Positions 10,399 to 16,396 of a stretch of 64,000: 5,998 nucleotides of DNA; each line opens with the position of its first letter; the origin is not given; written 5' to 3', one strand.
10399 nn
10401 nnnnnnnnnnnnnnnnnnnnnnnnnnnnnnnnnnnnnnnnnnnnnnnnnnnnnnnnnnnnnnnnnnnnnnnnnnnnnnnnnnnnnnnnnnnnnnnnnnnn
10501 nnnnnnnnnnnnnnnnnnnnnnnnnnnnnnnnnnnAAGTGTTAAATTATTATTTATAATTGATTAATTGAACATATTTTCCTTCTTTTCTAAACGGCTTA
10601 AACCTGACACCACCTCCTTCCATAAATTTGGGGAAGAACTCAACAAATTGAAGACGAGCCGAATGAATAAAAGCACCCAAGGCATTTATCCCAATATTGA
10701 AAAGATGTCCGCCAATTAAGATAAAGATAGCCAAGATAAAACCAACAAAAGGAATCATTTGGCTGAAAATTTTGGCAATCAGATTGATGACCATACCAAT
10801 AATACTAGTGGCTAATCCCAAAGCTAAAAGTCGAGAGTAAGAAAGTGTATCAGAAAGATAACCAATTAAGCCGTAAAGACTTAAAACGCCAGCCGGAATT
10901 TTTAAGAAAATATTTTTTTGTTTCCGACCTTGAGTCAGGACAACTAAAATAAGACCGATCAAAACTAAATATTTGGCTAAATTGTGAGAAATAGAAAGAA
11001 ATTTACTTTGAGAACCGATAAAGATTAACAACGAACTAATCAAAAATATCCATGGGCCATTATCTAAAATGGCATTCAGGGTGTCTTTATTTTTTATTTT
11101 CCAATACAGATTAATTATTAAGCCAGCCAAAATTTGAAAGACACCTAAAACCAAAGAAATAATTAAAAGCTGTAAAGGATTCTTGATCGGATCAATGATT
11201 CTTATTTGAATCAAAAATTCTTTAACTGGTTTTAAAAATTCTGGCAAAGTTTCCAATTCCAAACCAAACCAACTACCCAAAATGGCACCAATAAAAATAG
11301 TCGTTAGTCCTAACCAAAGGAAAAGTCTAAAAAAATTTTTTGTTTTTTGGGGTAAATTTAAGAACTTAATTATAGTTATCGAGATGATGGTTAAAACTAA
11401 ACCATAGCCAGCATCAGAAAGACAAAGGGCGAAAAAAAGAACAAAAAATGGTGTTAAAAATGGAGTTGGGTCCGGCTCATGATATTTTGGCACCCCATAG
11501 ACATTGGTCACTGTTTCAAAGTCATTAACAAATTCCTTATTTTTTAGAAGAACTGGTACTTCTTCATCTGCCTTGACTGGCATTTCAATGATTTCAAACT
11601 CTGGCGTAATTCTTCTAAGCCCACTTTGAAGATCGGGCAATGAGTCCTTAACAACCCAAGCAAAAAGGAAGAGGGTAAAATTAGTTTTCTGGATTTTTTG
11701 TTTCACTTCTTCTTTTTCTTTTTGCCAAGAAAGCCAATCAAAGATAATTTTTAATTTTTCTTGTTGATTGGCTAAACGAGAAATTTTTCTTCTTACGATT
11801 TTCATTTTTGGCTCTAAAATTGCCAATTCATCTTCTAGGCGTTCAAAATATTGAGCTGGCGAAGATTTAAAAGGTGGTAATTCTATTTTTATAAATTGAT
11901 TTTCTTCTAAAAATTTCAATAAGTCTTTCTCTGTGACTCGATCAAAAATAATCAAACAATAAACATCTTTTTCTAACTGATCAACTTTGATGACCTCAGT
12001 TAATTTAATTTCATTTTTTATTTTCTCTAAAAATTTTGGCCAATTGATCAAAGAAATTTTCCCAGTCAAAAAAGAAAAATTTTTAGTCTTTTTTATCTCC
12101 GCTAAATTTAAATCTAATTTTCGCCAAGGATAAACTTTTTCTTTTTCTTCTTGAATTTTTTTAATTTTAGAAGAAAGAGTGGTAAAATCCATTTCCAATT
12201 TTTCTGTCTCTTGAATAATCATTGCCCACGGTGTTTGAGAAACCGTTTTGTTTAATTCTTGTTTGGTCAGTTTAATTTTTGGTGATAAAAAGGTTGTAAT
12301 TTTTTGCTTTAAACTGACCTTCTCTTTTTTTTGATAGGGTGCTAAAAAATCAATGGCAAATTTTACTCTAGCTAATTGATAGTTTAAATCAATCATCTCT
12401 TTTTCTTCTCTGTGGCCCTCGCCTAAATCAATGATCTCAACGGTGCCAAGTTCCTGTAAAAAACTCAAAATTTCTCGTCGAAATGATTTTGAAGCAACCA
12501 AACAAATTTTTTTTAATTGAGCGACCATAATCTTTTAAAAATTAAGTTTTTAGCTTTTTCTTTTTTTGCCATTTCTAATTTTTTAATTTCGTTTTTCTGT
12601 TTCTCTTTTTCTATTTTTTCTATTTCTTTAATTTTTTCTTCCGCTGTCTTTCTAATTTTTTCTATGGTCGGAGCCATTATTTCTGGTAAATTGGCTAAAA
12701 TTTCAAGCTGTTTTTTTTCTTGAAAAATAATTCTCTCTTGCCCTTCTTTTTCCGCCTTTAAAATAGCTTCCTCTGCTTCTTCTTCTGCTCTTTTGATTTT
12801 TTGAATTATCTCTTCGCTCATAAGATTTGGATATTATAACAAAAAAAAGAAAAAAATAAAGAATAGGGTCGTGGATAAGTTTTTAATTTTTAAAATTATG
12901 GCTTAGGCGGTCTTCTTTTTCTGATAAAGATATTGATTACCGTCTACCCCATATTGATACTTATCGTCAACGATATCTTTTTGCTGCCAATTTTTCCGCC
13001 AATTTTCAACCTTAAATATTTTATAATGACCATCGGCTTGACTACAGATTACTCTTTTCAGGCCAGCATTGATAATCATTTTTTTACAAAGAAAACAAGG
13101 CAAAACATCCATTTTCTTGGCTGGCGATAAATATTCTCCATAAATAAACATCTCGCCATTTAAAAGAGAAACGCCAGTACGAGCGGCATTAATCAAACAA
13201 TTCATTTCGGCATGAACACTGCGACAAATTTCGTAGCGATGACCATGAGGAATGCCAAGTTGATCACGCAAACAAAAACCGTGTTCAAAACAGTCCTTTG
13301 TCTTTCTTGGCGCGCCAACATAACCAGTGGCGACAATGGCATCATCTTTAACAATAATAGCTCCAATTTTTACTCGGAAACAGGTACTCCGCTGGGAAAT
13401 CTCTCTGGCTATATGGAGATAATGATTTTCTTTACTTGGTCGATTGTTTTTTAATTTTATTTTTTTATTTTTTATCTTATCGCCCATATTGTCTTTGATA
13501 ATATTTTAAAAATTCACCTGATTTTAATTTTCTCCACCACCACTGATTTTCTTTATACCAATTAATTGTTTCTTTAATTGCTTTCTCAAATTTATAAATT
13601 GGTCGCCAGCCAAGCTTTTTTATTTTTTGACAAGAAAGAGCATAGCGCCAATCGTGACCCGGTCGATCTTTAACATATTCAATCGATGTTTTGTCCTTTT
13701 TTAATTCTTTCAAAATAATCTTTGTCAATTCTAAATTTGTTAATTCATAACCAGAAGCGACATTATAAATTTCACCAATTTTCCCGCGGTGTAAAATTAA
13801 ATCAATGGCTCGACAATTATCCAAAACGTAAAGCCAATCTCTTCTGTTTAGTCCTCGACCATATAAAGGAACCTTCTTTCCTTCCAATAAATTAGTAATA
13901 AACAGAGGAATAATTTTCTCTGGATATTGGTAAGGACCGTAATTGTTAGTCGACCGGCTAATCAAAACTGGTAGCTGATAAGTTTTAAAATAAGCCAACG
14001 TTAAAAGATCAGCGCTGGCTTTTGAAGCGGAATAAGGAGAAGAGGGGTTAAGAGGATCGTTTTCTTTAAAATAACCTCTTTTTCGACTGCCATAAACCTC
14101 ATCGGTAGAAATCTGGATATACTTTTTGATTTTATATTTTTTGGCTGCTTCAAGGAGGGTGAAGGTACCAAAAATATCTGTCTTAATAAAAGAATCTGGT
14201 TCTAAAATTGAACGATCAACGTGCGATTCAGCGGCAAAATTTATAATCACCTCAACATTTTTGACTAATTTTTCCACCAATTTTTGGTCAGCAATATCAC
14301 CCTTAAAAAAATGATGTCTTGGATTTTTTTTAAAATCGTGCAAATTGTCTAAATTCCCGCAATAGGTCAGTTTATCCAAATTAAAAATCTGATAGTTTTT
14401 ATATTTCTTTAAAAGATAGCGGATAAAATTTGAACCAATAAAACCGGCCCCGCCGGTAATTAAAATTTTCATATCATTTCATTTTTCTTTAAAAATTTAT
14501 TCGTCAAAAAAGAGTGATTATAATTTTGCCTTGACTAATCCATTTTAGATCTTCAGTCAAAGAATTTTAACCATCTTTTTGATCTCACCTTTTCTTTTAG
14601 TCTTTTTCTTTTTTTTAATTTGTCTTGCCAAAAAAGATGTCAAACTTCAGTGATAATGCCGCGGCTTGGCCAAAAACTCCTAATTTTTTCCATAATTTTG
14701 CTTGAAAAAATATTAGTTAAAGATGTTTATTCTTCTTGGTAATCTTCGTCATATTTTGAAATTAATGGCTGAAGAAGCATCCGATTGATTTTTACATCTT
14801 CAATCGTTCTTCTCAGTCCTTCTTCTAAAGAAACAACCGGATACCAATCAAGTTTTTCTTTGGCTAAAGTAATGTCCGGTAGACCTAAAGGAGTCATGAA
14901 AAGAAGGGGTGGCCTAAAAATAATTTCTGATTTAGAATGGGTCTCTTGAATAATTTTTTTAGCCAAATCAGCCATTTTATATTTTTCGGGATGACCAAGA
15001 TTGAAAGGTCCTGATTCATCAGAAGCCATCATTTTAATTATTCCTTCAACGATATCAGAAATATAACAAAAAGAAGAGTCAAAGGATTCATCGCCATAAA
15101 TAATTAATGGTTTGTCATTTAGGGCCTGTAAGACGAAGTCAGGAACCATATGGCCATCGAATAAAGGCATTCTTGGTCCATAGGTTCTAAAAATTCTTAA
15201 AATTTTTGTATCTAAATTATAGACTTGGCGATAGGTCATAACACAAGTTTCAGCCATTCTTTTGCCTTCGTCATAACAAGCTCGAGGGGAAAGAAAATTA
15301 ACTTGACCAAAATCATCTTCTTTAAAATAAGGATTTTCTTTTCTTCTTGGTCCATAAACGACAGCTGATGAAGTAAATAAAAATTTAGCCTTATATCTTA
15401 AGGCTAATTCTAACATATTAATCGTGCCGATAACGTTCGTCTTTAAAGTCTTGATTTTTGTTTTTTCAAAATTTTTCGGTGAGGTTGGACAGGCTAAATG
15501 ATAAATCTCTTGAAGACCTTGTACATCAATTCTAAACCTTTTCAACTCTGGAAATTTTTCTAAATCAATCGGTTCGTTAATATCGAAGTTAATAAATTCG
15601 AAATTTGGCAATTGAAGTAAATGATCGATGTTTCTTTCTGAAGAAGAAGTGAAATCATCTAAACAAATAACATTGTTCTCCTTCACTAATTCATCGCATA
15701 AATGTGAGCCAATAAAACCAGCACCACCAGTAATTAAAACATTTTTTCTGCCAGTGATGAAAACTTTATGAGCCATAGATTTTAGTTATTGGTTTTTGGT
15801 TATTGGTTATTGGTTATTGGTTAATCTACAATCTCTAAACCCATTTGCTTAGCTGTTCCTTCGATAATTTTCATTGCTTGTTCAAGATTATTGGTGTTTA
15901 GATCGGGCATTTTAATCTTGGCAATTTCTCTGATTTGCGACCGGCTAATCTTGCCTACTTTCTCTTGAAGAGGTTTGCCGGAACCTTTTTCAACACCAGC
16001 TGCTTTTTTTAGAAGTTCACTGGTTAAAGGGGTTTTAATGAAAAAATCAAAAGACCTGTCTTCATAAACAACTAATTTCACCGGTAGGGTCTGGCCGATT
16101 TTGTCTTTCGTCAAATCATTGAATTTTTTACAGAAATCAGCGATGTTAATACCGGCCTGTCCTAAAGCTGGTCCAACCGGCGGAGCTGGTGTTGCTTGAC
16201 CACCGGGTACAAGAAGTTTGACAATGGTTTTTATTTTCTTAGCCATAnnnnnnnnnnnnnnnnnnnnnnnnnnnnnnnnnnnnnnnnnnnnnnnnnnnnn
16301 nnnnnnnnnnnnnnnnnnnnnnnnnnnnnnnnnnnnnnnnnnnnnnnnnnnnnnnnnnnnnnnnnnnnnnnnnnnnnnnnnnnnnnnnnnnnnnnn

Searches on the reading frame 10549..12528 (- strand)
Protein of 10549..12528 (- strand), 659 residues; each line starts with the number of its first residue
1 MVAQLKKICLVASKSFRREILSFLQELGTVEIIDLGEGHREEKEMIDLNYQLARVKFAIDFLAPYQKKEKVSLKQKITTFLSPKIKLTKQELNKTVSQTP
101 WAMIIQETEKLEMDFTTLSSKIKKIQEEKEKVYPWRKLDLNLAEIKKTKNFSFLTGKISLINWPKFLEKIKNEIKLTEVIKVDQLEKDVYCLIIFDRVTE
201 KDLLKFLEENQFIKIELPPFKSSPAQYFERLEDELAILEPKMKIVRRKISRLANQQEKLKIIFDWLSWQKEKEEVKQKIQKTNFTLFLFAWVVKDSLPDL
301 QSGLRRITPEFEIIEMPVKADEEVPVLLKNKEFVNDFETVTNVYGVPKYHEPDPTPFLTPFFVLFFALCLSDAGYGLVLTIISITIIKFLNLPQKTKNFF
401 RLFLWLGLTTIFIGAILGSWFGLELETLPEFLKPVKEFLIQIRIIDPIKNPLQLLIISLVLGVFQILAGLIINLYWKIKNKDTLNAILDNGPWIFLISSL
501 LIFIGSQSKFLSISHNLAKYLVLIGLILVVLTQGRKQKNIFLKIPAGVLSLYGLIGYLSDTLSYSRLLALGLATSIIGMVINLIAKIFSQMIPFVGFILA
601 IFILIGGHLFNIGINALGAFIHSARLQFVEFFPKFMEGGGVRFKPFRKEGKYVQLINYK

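Call 69: search_protein_families(library=pfam, proteins=[window:10549-12528:-], max_evalue=0.0001)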
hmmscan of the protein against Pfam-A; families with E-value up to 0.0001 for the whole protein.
window:10549-12528:- (659 aa): 1 family
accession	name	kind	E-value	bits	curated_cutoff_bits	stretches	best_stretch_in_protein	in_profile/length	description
PF01496.24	V_ATPase_I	-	3.7e-23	81.9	30.7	2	231-424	255-460/815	V-type ATPase 116kDa subunit family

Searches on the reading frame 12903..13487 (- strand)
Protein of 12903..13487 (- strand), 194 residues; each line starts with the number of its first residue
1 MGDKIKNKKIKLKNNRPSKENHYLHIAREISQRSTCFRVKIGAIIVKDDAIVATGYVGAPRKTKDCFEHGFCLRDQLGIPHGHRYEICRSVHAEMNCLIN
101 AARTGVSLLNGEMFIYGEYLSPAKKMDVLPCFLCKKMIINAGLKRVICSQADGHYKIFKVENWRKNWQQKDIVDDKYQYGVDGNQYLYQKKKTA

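Call 70: search_protein_families(library=pfam, proteins=[window:12903-13487:-], max_evalue=0.0001)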
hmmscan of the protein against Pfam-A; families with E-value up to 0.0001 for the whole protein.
window:12903-13487:- (194 aa): 2 families
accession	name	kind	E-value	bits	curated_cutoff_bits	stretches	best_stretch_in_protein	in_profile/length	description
PF00383.29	dCMP_cyt_deam_1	-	1.9e-16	60.2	25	1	19-149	3-101/102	Cytidine and deoxycytidylate deaminase zinc-binding region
PF14437.12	MafB19-deam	-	4.2e-09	36.9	27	1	19-152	3-103/142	MafB19-like deaminase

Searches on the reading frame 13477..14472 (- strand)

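Call 70: search_protein_families(library=pfam, proteins=[window:13477-14472:-], max_evalue=0.0001)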
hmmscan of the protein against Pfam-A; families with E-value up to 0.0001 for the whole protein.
window:13477-14472:- (331 aa): 8 families
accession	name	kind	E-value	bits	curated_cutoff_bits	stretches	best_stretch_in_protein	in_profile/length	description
PF16363.11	GDP_Man_Dehyd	-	2.4e-83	280.8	27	1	4-302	1-332/332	GDP-mannose 4,6 dehydratase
PF01370.27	Epimerase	-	4.4e-64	216.6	20.9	1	3-239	1-240/240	NAD dependent epimerase/dehydratase family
PF02719.21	Polysacc_synt_2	-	2.9e-20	73.1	20.2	1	3-273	1-267/293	Polysaccharide biosynthesis protein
PF01073.25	3Beta_HSD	-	4.8e-19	68.9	22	1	4-216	1-218/280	3-beta hydroxysteroid dehydrogenase/isomerase family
PF04321.23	RmlD_sub_bind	-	5.1e-19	68.9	27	1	1-164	1-142/287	RmlD substrate binding domain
PF07993.18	NAD_binding_4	-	4.9e-13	49.3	20.1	1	5-175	1-205/258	Male sterility protein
PF13460.12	NAD_binding_10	-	5.4e-08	33.4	27.2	1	7-155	1-128/184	NAD(P)H-binding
PF05368.20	NmrA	-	4.3e-06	27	27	1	2-119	4-103/298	NmrA-like family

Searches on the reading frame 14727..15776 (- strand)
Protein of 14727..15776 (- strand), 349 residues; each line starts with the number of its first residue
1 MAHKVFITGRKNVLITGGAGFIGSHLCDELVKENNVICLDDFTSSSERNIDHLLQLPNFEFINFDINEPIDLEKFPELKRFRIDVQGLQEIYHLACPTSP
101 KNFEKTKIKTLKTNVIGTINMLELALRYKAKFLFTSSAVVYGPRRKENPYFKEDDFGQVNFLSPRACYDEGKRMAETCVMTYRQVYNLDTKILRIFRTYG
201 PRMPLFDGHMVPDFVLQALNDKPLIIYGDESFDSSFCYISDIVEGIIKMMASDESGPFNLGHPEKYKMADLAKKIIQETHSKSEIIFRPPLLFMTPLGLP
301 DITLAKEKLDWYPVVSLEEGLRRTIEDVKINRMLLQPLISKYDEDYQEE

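Call 70: search_protein_families(library=pfam, proteins=[window:14727-15776:-], max_evalue=0.0001)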
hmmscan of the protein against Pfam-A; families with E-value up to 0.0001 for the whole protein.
window:14727-15776:- (349 aa): 7 families
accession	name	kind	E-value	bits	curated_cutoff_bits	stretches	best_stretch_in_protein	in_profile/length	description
PF16363.11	GDP_Man_Dehyd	-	1e-45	157.1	27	1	14-324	1-332/332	GDP-mannose 4,6 dehydratase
PF01370.27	Epimerase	-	1.5e-45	156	20.9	1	13-261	1-240/240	NAD dependent epimerase/dehydratase family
PF01073.25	3Beta_HSD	-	6.6e-17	61.9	22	1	14-247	1-226/280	3-beta hydroxysteroid dehydrogenase/isomerase family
PF07993.18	NAD_binding_4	-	1e-13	51.5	20.1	1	89-195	90-204/258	Male sterility protein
PF02719.21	Polysacc_synt_2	-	2.9e-11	43.5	20.2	1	13-132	1-122/293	Polysaccharide biosynthesis protein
PF04321.23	RmlD_sub_bind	-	7.8e-10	38.7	27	1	12-283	2-235/287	RmlD substrate binding domain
PF00106.31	adh_short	-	3.5e-05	23.8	26.6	1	11-128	1-122/195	short chain dehydrogenase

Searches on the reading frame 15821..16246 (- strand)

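Call 70: search_protein_families(library=pfam, proteins=[window:15821-16246:-], max_evalue=0.0001)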
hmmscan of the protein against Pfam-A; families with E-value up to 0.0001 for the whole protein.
window:15821-16246:- (141 aa): 2 families
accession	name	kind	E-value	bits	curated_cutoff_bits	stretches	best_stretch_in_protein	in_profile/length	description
PF00298.24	Ribosomal_L11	-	1.2e-29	103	21.4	1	71-139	1-69/69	Ribosomal protein L11, RNA binding domain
PF03946.19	Ribosomal_L11_N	-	7.4e-27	93.3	32.9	1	9-66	1-58/58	Ribosomal protein L11, N-terminal domain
